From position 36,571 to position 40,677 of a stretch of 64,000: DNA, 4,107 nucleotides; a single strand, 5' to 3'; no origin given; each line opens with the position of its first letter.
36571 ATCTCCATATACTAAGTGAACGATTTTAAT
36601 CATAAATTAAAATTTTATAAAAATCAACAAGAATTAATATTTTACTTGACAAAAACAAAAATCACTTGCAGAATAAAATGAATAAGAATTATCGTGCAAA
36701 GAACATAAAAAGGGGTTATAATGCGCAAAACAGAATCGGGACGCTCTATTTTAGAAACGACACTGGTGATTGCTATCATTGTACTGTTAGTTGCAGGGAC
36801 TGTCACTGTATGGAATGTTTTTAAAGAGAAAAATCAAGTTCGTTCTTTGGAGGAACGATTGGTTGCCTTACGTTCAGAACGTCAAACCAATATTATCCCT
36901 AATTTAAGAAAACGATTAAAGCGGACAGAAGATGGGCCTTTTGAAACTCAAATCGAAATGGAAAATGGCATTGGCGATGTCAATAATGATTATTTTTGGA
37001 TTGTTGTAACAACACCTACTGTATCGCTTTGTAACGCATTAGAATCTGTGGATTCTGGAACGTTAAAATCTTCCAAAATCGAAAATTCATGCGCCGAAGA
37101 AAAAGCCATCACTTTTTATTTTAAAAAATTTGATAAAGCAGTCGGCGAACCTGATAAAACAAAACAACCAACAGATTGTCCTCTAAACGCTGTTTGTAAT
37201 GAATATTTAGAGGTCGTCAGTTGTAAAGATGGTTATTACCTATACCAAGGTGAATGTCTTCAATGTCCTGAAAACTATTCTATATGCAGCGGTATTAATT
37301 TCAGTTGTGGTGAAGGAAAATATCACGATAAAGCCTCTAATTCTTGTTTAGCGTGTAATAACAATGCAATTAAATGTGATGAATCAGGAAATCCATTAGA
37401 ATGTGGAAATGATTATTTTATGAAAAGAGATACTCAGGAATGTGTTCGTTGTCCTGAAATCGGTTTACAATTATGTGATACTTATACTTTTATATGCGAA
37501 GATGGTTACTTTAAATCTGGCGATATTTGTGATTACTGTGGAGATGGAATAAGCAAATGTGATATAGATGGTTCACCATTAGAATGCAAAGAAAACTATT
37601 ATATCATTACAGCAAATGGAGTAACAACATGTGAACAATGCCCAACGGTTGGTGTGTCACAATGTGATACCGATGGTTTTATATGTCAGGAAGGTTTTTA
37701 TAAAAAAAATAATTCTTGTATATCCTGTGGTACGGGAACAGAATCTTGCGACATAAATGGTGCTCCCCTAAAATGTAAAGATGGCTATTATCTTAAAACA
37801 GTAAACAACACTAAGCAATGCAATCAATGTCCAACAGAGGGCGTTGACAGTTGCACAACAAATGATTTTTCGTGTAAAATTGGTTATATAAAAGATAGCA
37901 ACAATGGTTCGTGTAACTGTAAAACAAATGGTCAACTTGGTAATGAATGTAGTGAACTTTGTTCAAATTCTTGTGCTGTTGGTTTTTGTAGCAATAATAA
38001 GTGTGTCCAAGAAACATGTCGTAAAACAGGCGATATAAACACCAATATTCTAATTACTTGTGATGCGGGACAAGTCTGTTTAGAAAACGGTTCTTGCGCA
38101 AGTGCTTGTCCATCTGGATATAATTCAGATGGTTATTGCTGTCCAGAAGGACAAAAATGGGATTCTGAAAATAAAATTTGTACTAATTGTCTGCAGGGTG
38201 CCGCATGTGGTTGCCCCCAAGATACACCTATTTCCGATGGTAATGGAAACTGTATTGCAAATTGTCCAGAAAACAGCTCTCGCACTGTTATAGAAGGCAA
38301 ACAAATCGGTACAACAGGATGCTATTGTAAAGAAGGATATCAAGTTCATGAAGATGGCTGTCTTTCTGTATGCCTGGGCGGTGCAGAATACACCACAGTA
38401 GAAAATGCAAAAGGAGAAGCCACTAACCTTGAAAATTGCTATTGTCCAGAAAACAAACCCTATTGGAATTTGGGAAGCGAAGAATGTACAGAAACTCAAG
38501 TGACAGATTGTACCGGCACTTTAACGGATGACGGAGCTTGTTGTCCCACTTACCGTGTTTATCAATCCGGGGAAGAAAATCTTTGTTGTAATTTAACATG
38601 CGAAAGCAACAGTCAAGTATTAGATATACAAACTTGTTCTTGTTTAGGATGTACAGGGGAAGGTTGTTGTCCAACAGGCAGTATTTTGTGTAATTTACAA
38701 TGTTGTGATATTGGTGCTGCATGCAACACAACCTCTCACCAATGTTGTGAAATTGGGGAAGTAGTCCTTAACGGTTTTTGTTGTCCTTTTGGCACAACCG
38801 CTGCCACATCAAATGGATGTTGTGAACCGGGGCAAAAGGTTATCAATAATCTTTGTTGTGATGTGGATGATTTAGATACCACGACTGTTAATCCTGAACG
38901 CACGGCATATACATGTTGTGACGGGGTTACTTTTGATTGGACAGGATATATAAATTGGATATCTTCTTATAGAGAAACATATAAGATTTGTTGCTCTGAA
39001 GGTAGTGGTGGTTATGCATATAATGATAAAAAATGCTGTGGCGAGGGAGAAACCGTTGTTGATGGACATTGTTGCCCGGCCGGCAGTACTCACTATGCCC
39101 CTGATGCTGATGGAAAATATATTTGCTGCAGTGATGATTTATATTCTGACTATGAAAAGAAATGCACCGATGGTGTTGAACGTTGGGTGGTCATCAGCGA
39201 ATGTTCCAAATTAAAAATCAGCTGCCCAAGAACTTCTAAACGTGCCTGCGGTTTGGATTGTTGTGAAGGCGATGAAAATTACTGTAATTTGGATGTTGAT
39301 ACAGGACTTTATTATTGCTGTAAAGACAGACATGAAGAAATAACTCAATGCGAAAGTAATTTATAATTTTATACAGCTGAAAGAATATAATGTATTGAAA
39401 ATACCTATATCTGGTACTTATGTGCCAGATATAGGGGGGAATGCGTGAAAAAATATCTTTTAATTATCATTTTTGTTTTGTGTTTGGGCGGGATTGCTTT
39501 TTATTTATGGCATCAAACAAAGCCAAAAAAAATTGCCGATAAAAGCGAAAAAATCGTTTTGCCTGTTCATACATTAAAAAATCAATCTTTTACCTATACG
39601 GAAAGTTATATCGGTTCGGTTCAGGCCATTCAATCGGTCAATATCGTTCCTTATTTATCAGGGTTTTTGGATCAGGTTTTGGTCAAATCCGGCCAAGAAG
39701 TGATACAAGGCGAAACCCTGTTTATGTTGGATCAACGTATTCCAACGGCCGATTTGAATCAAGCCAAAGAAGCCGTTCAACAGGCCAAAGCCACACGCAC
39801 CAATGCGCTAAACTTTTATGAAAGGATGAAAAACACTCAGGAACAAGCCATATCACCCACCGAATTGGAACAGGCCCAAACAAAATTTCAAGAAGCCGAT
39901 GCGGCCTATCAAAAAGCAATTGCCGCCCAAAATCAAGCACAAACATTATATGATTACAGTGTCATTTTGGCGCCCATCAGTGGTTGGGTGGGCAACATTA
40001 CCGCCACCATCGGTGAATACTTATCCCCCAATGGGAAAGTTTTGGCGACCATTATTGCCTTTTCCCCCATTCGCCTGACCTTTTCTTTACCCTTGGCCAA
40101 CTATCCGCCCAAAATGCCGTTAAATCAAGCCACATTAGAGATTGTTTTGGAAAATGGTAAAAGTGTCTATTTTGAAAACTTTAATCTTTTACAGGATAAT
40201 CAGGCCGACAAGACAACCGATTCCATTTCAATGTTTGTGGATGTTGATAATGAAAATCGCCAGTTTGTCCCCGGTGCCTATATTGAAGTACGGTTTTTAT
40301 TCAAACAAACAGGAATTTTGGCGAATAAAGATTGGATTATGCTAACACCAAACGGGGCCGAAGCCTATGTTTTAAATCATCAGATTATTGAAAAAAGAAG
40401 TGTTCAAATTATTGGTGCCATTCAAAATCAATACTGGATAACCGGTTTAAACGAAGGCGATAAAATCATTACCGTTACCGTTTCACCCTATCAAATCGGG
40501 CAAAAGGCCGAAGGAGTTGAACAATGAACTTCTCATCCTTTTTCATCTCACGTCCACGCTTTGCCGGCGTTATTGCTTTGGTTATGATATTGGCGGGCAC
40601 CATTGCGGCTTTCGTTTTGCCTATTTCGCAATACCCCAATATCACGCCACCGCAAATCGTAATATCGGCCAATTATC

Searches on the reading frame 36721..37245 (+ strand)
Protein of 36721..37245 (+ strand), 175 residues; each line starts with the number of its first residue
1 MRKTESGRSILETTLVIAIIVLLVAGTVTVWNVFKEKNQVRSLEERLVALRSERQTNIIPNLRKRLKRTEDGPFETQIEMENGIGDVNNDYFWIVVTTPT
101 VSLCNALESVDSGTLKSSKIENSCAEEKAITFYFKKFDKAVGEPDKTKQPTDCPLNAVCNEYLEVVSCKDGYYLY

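Call 19: find_homologous_proteins(query=window:36721-37245:+)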
Query window:36721-37245:+: 177 candidates shared short words with the query, none scored E <= 0.001.
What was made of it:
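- Tried and rejected: A word-indexed homology search with the subfamily A N-terminus found nothing (call 19).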

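Call 32: search_protein_representatives(alignment_id=A3)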
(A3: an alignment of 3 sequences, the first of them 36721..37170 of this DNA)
Query: 3 sequences, 151 profile positions. Proteins with E-value up to 0.001 (for the whole library): 62; up to 1e-10: 26; up to 1e-30: 8. The best 62 are listed.
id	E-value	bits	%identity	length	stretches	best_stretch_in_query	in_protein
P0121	3.3e-69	247.6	-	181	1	2-151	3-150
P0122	1.9e-66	238.6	-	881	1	1-150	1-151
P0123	9.5e-43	161.7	-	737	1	6-150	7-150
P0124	4.1e-39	149.8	-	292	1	1-150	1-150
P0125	1.8e-38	147.8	-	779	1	1-150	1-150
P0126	1.4e-37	144.9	-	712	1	1-150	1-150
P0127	2.2e-37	144.2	-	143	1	1-134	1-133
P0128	1.1e-34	135.5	-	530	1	1-150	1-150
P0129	7.4e-30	119.8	-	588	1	4-149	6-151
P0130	9.7e-24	100.0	-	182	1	3-137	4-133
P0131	9.8e-24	99.9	-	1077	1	11-149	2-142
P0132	6.0e-23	97.4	-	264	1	3-145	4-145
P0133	6.1e-23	97.4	-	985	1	3-142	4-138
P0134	1.9e-22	95.8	-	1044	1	3-144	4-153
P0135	9.0e-21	90.3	-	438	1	4-138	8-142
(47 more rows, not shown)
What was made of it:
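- Tried and rejected: The exhaustive profile search then found 62 representative clusters (call 32).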

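Call 68: predict_structure(alignment_id=A5)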
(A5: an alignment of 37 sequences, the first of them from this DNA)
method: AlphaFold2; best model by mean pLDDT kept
length: 165 residues; sequences in the alignment: 37
mean_pLDDT: 94.1   pTM: 0.83
mean pLDDT of the five models: 94.1, 93.4, 93.0, 92.4, 92.2
residues with pLDDT >= 90: 147; 70-90: 13; 50-70: 5; < 50: 0
segments of 3 or more residues with pLDDT < 50: none
pLDDT, mean of each block of 10 residues (from residue 1): 73 95 97 96 97 95 94 98 96 98 96 93 98 96 96 93 85
secondary structure, 60 per line:
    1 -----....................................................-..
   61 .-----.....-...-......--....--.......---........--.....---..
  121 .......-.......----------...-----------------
elements in order: H6-57 E67-71 E77-82 H85-88 E91-97 H101-108 H111-115 E119-123 H124-127 E129-135

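Call 71: fold_search(model_id=the predicted structure, library=pdb)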
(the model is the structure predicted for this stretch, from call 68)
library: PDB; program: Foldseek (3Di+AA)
matches with E <= 10: 207; with E <= 0.001: 0
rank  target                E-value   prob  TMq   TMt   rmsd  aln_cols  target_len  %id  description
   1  6dec_D                5.5e-02  0.85  0.35  0.23   7.5       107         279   13  Crystal structure of Bos taurus Arp2/3 complex binding with C-terminus of Homo sapiens SPIN90 (released 2018-10-24)
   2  6uhc_D                1.2e-01  0.80  0.34  0.22   5.2        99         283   12  CryoEM structure of human Arp2/3 complex with bound NPFs (released 2020-07-01)
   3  2p9n_D                1.5e-01  0.75  0.34  0.22   5.3       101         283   17  Crystal Structure of bovine Arp2/3 complex co-crystallized with ADP (released 2007-05-29)
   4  2p9k_D                2.2e-01  0.72  0.36  0.23   5.0        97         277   12  Crystal structure of bovine Arp2/3 complex co-crystallized with ATP and crosslinked with glutaraldehyde (released 2007-05-29)
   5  2p9i_D                2.2e-01  0.66  0.34  0.22   5.3       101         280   17  Crystal Structure of bovine Arp2/3 Complex co-crystallized with ADP and crosslinked with gluteraldehyde (released 2007-05-29)
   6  8uxw_D                3.0e-01  0.66  0.35  0.20   4.4        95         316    8  Arp2/3 branch junction complex, ADP state (released 2024-01-31)
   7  8p94_D                3.2e-01  0.47  0.34  0.21   7.9       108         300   12  Cryo-EM structure of cortactin stabilized Arp2/3-complex nucleated actin branches (released 2024-01-03)
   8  7t31_A                3.4e-01  0.60  0.38  0.15   4.9       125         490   14  X-ray Structure of Clostridiodies difficile PilW (released 2022-10-19)
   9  6mrs                  3.8e-01  0.15  0.20  0.36   9.9        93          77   11  De novo designed protein Peak6 (released 2019-06-12)
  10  2p9s_D                4.1e-01  0.51  0.34  0.22   5.3       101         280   17  Structure of bovine Arp2/3 complex co-crystallized with ATP/Mg2+ (released 2007-05-29)
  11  7aqk_d                4.1e-01  0.47  0.35  0.22   5.4        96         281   12  Model of the actin filament Arp2/3 complex branch junction in cells (released 2020-12-02)
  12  2p9u_D                4.9e-01  0.47  0.35  0.22   5.3       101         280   17  Crystal structure of bovine Arp2/3 complex co-crystallized with AMP-PNP and calcium (released 2007-05-29)
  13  2p9p_D                4.9e-01  0.44  0.34  0.23   5.4       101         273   17  Crystal Structure of bovine Arp2/3 complex co-crystallized with ADP (released 2007-05-29)
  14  8tah_D                5.2e-01  0.47  0.35  0.22   5.1        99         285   14  Cryo-EM structure of Cortactin-bound to Arp2/3 complex (released 2023-09-27)
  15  3dxm_D                5.2e-01  0.44  0.34  0.22   5.6        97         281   14  Structure of Bos taurus Arp2/3 Complex with Bound Inhibitor CK0993548 (released 2009-07-28)
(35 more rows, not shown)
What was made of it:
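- The best hit is ARPC2 at E 0.055; C. difficile PilW has prob 0.60 and S. Typhi PilS prob about 0.2 (call 71).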

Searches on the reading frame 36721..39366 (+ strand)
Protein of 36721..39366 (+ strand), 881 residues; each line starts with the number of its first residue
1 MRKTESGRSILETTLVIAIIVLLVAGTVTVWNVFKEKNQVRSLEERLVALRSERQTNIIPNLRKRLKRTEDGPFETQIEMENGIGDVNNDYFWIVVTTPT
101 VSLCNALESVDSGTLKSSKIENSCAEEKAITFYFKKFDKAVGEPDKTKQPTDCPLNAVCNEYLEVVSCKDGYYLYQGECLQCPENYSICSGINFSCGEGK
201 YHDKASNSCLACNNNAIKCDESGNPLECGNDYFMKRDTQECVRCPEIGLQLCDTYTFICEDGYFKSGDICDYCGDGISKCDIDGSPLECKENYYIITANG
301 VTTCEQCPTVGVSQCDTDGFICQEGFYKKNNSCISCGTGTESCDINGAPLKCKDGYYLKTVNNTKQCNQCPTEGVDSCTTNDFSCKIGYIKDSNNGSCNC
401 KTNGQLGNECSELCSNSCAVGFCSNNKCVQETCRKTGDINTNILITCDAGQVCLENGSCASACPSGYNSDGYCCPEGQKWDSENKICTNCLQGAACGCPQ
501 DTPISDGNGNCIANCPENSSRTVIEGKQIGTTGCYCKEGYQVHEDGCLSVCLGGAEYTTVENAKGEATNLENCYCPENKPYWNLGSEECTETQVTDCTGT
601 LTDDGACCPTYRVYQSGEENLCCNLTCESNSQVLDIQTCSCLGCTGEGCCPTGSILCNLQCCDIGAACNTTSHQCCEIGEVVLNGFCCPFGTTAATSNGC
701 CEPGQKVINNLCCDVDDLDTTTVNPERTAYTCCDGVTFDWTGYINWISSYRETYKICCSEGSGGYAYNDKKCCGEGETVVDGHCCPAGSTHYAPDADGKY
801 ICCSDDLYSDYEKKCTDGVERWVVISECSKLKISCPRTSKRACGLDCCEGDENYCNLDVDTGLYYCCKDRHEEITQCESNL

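Call 9: search_protein_families(library=pfam, proteins=[window:36721-39366:+], max_evalue=1)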
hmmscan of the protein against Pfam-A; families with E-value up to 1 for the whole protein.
window:36721-39366:+ (881 aa): 2 families
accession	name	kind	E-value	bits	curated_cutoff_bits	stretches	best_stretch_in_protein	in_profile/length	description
PF09307.15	MHC2-interact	-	0.052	13.8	26.9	1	5-60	26-81/109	CLIP, MHC2 interacting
PF06305.16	LapA_dom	-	0.27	11.6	28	1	15-53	24-62/64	Lipopolysaccharide assembly protein A domain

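Call 10: search_protein_families(library=ncbifam, proteins=[window:36721-39366:+], max_evalue=1)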
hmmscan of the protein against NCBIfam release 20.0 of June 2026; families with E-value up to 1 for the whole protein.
window:36721-39366:+ (881 aa): 0 families

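Call 76: search_solved_structures(query=window:37171-39366:+, max_evalue=1)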
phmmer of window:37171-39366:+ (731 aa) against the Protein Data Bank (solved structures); distinct sequences matched with E-value up to 1: 2.
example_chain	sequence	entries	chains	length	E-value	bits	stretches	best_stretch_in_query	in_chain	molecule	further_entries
8tyz_A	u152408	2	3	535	0.16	13.4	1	642-693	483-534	E1(BilD)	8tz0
8pju_A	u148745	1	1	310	0.84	10.9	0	621-647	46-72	SAKe6DEtal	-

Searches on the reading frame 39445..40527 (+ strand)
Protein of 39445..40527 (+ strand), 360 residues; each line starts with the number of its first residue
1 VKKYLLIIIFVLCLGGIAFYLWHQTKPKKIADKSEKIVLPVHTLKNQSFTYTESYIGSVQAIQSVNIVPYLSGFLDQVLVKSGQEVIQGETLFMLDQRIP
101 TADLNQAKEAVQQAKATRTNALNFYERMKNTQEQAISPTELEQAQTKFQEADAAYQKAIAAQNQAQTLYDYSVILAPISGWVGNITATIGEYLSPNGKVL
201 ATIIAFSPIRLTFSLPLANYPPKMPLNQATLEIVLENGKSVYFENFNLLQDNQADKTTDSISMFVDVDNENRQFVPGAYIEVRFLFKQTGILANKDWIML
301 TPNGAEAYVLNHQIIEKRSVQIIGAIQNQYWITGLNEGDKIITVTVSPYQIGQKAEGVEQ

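Call 13: search_protein_families(library=pfam, proteins=[window:39445-40527:+], max_evalue=0.001)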
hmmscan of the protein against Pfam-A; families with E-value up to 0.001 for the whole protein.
window:39445-40527:+ (360 aa): 2 families
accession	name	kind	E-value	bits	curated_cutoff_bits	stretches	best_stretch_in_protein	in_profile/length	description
PF16576.10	HlyD_D23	-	2.7e-08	33.8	30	1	65-278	20-212/214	Barrel-sandwich domain of CusB or HlyD membrane-fusion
PF13437.12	HlyD_3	-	0.00021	22.4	22.2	0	173-273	1-102/106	HlyD family secretion protein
